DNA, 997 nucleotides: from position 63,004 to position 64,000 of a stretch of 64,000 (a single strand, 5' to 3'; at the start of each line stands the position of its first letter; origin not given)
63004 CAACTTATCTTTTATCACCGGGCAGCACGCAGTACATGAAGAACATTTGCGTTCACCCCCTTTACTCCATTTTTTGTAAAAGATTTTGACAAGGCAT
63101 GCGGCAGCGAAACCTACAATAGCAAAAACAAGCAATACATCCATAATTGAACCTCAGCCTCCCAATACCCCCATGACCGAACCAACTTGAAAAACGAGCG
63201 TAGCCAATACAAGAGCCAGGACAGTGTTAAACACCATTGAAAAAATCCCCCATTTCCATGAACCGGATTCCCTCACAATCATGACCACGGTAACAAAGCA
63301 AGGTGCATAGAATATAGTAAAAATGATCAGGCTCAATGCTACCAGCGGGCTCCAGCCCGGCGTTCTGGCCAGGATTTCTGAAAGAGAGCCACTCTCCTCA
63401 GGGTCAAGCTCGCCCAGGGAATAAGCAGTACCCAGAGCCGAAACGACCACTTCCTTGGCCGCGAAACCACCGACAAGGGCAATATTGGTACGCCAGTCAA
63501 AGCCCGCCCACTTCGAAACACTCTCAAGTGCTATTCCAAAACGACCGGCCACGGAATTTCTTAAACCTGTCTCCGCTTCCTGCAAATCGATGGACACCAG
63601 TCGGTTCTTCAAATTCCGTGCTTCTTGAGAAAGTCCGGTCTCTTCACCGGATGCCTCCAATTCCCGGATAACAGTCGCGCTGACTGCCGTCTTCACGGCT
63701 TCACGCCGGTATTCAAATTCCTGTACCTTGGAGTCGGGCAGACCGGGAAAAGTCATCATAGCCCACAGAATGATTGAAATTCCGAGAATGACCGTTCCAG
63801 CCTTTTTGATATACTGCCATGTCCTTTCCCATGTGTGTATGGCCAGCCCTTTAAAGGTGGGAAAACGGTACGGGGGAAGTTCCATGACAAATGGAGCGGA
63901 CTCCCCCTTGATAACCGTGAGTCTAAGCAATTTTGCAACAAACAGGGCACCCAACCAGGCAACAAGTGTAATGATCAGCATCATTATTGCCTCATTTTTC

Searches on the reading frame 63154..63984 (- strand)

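Call 75: search_protein_families(library=pfam, max_evalue=0.00001, proteins=[window:63154-63984:-])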
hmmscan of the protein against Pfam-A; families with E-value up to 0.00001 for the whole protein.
window:63154-63984:- (276 aa): 2 families
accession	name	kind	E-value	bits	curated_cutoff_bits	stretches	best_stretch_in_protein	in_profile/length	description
PF07664.17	FeoB_C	-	3.1e-19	68.9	26.6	1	2-54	1-54/54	Ferrous iron transport protein B C terminus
PF07670.19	Gate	-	7.8e-15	55.7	29.6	1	60-243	2-104/104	Nucleoside recognition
